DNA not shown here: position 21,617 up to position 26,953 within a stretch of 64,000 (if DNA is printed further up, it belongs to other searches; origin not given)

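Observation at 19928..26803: PorV-like barrel directly upstream of a 1678-aa C25 peptidase: a second, reversed-order PorU/PorV-type sorting module?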

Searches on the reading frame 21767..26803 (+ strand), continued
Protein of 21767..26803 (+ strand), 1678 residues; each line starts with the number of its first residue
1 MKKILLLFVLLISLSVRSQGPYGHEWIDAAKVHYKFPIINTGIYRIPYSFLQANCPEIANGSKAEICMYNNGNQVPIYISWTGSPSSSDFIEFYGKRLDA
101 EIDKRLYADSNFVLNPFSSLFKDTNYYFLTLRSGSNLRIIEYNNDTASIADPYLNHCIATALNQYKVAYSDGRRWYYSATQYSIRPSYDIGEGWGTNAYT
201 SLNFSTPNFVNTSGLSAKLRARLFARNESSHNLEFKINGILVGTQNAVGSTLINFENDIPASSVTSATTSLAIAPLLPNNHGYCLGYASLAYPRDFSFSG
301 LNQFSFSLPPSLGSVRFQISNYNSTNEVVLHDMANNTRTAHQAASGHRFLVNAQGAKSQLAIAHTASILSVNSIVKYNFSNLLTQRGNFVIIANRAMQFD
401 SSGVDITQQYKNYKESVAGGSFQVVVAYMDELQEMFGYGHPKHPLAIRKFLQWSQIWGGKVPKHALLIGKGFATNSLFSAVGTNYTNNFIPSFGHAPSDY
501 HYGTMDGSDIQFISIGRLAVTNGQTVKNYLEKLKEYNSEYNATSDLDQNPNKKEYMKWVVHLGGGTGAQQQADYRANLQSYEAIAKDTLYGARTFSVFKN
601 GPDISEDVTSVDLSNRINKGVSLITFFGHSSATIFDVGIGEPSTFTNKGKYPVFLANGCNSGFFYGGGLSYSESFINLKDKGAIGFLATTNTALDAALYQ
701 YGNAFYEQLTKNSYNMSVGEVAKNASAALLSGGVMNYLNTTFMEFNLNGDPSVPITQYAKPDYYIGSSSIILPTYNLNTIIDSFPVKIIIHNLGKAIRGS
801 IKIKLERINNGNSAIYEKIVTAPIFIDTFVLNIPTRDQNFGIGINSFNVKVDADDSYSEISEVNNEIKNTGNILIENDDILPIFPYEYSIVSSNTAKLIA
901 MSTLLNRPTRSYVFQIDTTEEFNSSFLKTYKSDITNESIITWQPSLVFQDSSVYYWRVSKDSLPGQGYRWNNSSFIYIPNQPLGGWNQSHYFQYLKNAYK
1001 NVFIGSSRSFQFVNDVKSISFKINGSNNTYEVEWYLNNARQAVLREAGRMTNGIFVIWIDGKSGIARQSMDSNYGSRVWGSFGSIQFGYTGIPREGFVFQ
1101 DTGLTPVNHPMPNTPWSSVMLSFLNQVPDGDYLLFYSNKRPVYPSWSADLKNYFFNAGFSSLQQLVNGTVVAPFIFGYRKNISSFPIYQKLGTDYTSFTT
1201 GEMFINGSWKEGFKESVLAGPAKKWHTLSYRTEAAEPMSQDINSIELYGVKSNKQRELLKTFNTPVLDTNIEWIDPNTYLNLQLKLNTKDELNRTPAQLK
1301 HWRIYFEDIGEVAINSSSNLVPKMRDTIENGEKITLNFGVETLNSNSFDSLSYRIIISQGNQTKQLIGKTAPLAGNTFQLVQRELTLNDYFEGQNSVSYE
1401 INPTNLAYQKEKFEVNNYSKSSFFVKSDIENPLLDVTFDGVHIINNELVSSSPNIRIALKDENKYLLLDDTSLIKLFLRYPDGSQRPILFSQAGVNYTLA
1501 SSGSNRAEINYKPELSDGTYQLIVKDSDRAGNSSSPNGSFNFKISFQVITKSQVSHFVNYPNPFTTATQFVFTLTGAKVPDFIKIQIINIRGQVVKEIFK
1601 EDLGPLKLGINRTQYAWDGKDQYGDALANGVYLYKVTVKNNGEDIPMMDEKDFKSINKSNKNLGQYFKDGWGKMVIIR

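Call 15: find_related_loci(query=A1, collection=genome_contigs, flank=10000)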
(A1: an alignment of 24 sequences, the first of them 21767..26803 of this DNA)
Query A1 (1678 aa) in genome_contigs; peptide patterns used: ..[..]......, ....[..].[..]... (x = any residue, [..] = any of these).
600 stretches matched a pattern (row limit reached: there are more); 592 encode a relative of the query (tblastn E <= 1e-3); the best 80 are kept; 80 distinct loci.
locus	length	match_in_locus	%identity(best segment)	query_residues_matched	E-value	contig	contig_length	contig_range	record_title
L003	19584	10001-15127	35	1-1678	0e+0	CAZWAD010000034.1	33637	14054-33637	MAG TPA_asm: uncultured Chitinophaga sp. isolate SRP287453_co1_292 genome assembly, contig: NODE_2112_length_33637_cov_8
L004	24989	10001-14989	34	23-1678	0e+0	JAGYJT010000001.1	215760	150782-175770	MAG: Chitinophagales bacterium isolate M30B48 1, whole genome shotgun sequence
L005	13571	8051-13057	34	24-1678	0e+0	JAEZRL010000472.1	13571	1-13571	MAG: Bacteroidetes bacterium isolate OH_PBB_138 k127_1723639, whole genome shotgun sequence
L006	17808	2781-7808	33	1-1678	0e+0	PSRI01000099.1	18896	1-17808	MAG: Bacteroidetes bacterium isolate Amazon FNV 2010 21 8 contig_75_2022464_length_18896_multi_4_in_1_out_2, whole genom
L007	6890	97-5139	33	1-1678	0e+0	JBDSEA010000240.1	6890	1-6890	MAG: Chitinophagales bacterium isolate cluster1_bin.194 k127_3240842, whole genome shotgun sequence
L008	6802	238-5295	32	1-1678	0e+0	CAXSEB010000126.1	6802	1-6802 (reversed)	MAG: uncultured Chitinophagaceae bacterium isolate private_X16_metawrap_bin.19 genome assembly, contig: private_X16_meta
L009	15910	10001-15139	32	1-1678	0e+0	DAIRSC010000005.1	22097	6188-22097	MAG TPA_asm: Chitinophagaceae bacterium isolate CTOTU1239 NODE_1279_length_22097_cov_5.203248, whole genome shotgun sequ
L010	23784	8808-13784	31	6-1678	0e+0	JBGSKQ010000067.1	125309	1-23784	MAG: Saprospiraceae bacterium isolate JTS-AC184 k141_550010, whole genome shotgun sequence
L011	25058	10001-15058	31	1-1678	0e+0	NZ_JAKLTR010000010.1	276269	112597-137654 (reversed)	Terrimonas ginsenosidimutans strain NA20 10, whole genome shotgun sequence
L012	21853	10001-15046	32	1-1678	0e+0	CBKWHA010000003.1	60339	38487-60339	MAG TPA_asm: uncultured Chitinophagaceae bacterium isolate SRR29175775_concoct_31 genome assembly, contig: ERZ27337290.9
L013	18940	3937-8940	33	1-1678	0e+0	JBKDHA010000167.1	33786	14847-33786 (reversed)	MAG: Bacteroidota bacterium isolate samp_2115_semibin_49 samp_2115_1622057, whole genome shotgun sequence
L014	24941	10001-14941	33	22-1678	0e+0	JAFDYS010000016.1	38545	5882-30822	MAG: Bacteroidetes bacterium isolate SZAS-60 BACT-AMP-14__16__length-38545, whole genome shotgun sequence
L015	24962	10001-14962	33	2-1678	0e+0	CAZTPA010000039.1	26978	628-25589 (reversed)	MAG TPA_asm: uncultured Bacteroidales bacterium isolate SRP252850_co1_256 genome assembly, contig: NODE_3086_length_2697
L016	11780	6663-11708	32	1-1678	0e+0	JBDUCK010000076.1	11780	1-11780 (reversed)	MAG: Ferruginibacter sp. isolate cluster4_bin.45 NODE_13686_length_11780_cov_9.834797, whole genome shotgun sequence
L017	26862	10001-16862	32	22-1678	0e+0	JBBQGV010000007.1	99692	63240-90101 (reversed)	MAG: Chitinophagales bacterium isolate Co_metawrap_942 Cmw_942_k141_23391303_length_99692_cov_16.9994, whole genome shot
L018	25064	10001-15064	32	1-1678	0e+0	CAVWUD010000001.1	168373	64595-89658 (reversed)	MAG: uncultured Bacteroidetes bacterium isolate MFD01633.bin.3.416 genome assembly, contig: contig_10214, whole genome s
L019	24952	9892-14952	32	1-1678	0e+0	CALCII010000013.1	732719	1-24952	MAG TPA_asm: uncultured Chitinophagaceae bacterium isolate SRR5576004_bin.106_CONCOCT_v1.1_MAG genome assembly, contig:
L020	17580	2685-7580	32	22-1678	0e+0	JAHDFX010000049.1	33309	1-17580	MAG: Saprospiraceae bacterium isolate MAG-32 RZ_3679, whole genome shotgun sequence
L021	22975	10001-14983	32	21-1678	0e+0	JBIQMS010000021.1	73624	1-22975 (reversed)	MAG: Terrimonas ferruginea isolate mag.29i NODE_237_length_73624, whole genome shotgun sequence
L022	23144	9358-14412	32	1-1678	0e+0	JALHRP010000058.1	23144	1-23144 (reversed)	MAG: Chitinophagaceae bacterium isolate maxbin.180 c_000000009308, whole genome shotgun sequence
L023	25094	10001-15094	32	1-1678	0e+0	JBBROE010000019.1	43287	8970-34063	MAG: Chitinophagales bacterium isolate La1_metabat2.248 LA1C_B2.248_k141_3583183L_43287_cov_11.0000, whole genome shotgu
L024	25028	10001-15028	32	1-1678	0e+0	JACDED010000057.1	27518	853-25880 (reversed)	MAG: Bacteroidetes bacterium isolate MGR_bin351 SD2902_NODE_234_length_27518_cov_1.200759, whole genome shotgun sequence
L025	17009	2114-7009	31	22-1678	0e+0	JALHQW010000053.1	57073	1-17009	MAG: Saprospiraceae bacterium isolate maxbin.051 c_000000002874, whole genome shotgun sequence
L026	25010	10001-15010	31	16-1678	0e+0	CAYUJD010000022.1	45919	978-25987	MAG TPA_asm: uncultured Chitinophaga sp. isolate binchicken_co274_3 genome assembly, contig: NODE_2058_length_45919_cov_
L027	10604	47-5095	32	1-1678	0e+0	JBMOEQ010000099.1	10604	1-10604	MAG: Ferruginibacter sp. isolate Deming_bin.133 contig19097, whole genome shotgun sequence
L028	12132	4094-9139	31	3-1678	0e+0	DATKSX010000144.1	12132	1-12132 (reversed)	MAG TPA_asm: Chitinophagaceae bacterium isolate SMAG_U14066 k141_1304092, whole genome shotgun sequence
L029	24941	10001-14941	31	4-1678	0e+0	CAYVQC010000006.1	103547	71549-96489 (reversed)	MAG TPA_asm: uncultured Bacteroidales bacterium isolate SRP252850_co1_394 genome assembly, contig: NODE_150_length_10354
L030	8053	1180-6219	31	1-1678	0e+0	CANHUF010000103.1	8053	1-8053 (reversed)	MAG: Sphingobacteriales bacterium isolate RE-26jul17-212 genome assembly, contig: RE-26jul17-C16927, whole genome shotgu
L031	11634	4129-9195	33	5-1678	0e+0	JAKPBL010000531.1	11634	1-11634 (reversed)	MAG: Bacteroidota bacterium isolate USSF_metabat.23_sub k201_446302, whole genome shotgun sequence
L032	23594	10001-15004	32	5-1678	0e+0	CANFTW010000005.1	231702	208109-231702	MAG: Bacteroidetes bacterium isolate Jr-16oct17-282 genome assembly, contig: Jr-16oct17-C69, whole genome shotgun sequen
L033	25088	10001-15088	32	1-1678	0e+0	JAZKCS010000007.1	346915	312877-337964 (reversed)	MAG: Bacteroidota bacterium isolate DC_HB_01_SPN181219-bin004 DCHB01SPN_B004_0_000000000007, whole genome shotgun sequen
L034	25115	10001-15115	31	1-1678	0e+0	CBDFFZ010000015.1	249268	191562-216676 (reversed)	MAG: Chitinophagaceae bacterium isolate 2919aa6d-b4d9-45ee-910a-a09b26f460a1 genome assembly, contig: contig_15, whole g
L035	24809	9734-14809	32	1-1678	0e+0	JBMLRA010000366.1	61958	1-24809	MAG: Chitinophagaceae bacterium isolate LE_363851 NODE_450_length_61958_cov_7.211767, whole genome shotgun sequence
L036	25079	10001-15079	31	1-1678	0e+0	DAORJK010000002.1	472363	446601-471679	MAG TPA_asm: Bacteroidia bacterium isolate AMR_MDS_5553 NODE_2_length_472363_cov_46.624218, whole genome shotgun sequenc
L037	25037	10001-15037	31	22-1678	0e+0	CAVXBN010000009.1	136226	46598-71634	MAG: uncultured Chitinophagaceae bacterium isolate MFD02581.bin.2.82 genome assembly, contig: contig_129245, whole genom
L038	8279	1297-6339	31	2-1678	0e+0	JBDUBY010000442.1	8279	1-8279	MAG: Parafilimonas sp. isolate cluster4_bin.34 NODE_26488_length_8279_cov_11.289397, whole genome shotgun sequence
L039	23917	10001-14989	32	26-1678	0e+0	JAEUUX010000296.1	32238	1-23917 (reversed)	MAG: Chitinophagales bacterium isolate new MAG-366 k141_4577407, whole genome shotgun sequence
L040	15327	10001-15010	31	1-1678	0e+0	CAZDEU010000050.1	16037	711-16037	MAG TPA_asm: uncultured Bacteroidales bacterium isolate SRP263991_co4_156 genome assembly, contig: NODE_5319_length_1603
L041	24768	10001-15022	32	1-1678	0e+0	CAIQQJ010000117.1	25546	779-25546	MAG: uncultured Flavobacteriales bacterium isolate Kiruna3_bin-3741 genome assembly, contig: bin-3741:117/181, whole gen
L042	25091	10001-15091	32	1-1678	0e+0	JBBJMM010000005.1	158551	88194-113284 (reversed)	MAG: Ferruginibacter sp. isolate RUP_SRG_32 NODE_87_length_158551_cov_11.201955, whole genome shotgun sequence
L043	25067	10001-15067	32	1-1678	0e+0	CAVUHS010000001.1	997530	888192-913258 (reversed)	MAG: uncultured Bacteroidetes bacterium isolate MFD02134.bin.4.390 genome assembly, contig: contig_27245, whole genome s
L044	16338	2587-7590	30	24-1678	0e+0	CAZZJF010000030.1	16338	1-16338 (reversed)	MAG TPA_asm: uncultured Ferruginibacter sp. isolate SRP124364_co1_90 genome assembly, contig: NODE_3625_length_16338_cov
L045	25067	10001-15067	31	1-1678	0e+0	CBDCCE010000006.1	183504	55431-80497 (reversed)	MAG: Puia sp. isolate 7e79e10c-47e9-44f2-90b9-92b983b4db08 genome assembly, contig: contig_6, whole genome shotgun seque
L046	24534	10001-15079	32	1-1678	0e+0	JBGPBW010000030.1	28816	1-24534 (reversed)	MAG: Puia sp. isolate OBJ_0618_050_7 k141_4859823_length_28816_cov_11.0000, whole genome shotgun sequence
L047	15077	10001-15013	32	1-1678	0e+0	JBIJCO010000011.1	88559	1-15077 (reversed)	MAG: Bacteroidia bacterium isolate ME2006-08-18D6_3300036398_group2_bin101 Rohwer_bin411_scaffold_98_c1, whole genome sh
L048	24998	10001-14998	32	1-1678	0e+0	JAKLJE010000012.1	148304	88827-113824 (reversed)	MAG: Bacteroidia bacterium isolate MAG.246 MAG.246-NODE_12_length_148304_cov_5.747536, whole genome shotgun sequence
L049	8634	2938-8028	31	2-1678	0e+0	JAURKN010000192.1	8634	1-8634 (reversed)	MAG: Ferruginibacter sp. isolate SFB_Fresh_Co_78 k141_3906065, whole genome shotgun sequence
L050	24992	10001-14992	32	1-1678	0e+0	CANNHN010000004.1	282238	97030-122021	MAG: Bacteroidetes bacterium isolate ZH-Jul18-109 genome assembly, contig: ZH-Jul18-C8, whole genome shotgun sequence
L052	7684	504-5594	31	1-1678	0e+0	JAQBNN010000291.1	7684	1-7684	MAG: Segetibacter sp. isolate RYN_294 scaffold_3921271, whole genome shotgun sequence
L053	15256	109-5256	31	1-1678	0e+0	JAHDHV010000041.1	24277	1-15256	MAG: Bacteroidetes bacterium isolate MAG-78 RZ_5809, whole genome shotgun sequence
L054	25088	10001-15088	31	1-1678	0e+0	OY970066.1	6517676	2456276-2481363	MAG: uncultured Chitinophagaceae bacterium isolate MFD02581.bin.c.1 genome assembly, chromosome: 1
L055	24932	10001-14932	31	22-1678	0e+0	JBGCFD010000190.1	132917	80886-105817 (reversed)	MAG: Saprospiraceae bacterium isolate SGMAG-30 contig192, whole genome shotgun sequence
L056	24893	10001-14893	30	22-1678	0e+0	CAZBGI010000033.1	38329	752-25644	MAG TPA_asm: uncultured Bacteroidales bacterium isolate SRP252850_co1_28 genome assembly, contig: NODE_1650_length_38329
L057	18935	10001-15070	32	1-1678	0e+0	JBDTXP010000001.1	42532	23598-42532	MAG: Ginsengibacter sp. isolate cluster4_bin.119 NODE_938_length_42532_cov_12.353556, whole genome shotgun sequence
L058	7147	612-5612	31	1-1678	0e+0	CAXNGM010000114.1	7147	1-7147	MAG: Bacteroidia bacterium isolate MsH-30apr19-353 genome assembly, contig: MsH-30apr19-C23996, whole genome shotgun seq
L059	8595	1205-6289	32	1-1678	0e+0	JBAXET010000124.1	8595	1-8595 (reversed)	MAG: Ferruginibacter sp. isolate ELA252 MAG252_124, whole genome shotgun sequence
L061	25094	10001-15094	31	1-1678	0e+0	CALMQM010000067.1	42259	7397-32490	MAG TPA_asm: uncultured Bacteroidetes bacterium isolate SRR1772177_bin.147_CONCOCT_v1.1_MAG genome assembly, contig: ERZ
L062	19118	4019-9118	31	4-1678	0e+0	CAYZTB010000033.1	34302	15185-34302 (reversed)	MAG TPA_asm: uncultured Bacteroidia bacterium isolate SRP128246_co1_513 genome assembly, contig: NODE_1932_length_34302_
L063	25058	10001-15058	32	1-1678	0e+0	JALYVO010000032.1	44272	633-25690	MAG: Bacteroidota bacterium isolate LAG bin45 SD1463_NODE_123_length_44272_cov_5.264515, whole genome shotgun sequence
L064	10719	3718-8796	31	22-1678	0e+0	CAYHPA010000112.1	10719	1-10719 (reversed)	MAG TPA_asm: uncultured Chitinophaga sp. isolate ERP119705_co14_513 genome assembly, contig: NODE_8455_length_10719_cov_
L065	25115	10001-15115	31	1-1678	0e+0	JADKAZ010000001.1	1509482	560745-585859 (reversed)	MAG: Chitinophagaceae bacterium isolate Mari_18-Q3-R65-66_MAXAC.024 tig00000253-10-15083070, whole genome shotgun sequen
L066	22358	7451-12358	31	22-1678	0e+0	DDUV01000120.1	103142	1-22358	MAG TPA_asm: Saprospiraceae bacterium UBA2329 UBA2329_contig_566, whole genome shotgun sequence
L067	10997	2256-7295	31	14-1678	0e+0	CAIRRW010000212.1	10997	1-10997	MAG: uncultured Bacteroidetes bacterium isolate MJ-time_bin-7887 genome assembly, contig: bin-7887:212/551, whole genome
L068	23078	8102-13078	31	3-1678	0e+0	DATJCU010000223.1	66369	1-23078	MAG TPA_asm: Edaphocola sp. isolate SMAG_U15389 k141_386962, whole genome shotgun sequence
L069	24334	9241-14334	30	1-1678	0e+0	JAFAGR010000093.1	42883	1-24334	MAG: Bacteroidetes bacterium isolate OH_SBlB_35 k127_1401258, whole genome shotgun sequence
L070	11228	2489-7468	32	1-1678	0e+0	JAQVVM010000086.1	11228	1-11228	MAG: Bacteroidales bacterium isolate STF1_8 NODE_17895_length_11228_cov_4.544726_Sandtown_F1, whole genome shotgun seque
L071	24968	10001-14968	30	21-1678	0e+0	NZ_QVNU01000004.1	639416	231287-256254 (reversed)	Taibaiella koreensis strain THG-DT86 NODE_3_length_639416_cov_43.059117, whole genome shotgun sequence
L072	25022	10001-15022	32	1-1678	0e+0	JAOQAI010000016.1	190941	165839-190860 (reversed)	MAG: Flaviaesturariibacter sp. isolate RYN_278 scaffold_620180, whole genome shotgun sequence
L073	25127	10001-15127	31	1-1678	0e+0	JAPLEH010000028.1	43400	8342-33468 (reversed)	MAG: Bacteroidetes bacterium isolate LacPavin_0920_WC90_MAG_44_13 LacPavin_0920_WC90_scaffold_2086286, whole genome shot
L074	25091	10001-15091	30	1-1678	0e+0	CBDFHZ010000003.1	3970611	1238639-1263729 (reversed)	MAG: Ferruginibacter sp. isolate e301bbda-c23e-414c-88ca-67ed659df7db genome assembly, contig: contig_3, whole genome sh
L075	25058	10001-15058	30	1-1678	0e+0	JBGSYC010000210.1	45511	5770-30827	MAG: Flavihumibacter sp. isolate JTS-RE81 k141_8616064, whole genome shotgun sequence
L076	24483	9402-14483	31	1-1678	0e+0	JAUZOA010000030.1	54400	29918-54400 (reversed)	MAG: Bacteroidota bacterium isolate bin6(0d) GEGALLOD_30, whole genome shotgun sequence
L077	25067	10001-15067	30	1-1678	0e+0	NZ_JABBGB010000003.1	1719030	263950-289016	Pseudoflavitalea sp. G-6-1-2 contig3, whole genome shotgun sequence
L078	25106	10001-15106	31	1-1678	0e+0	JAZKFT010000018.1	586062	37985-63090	MAG: Bacteroidota bacterium isolate DC_RB_04_SPN110320-bin015_1 DCRB04SPN_B015_1_000000000018, whole genome shotgun sequ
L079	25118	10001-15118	31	1-1678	0e+0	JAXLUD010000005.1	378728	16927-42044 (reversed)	MAG: Ferruginibacter sp. isolate STL-BAC21 C1.311.fa-5, whole genome shotgun sequence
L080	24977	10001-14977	30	22-1678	0e+0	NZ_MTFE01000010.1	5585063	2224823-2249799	Cnuella takakiae strain RG1-1 Scaffold1, whole genome shotgun sequence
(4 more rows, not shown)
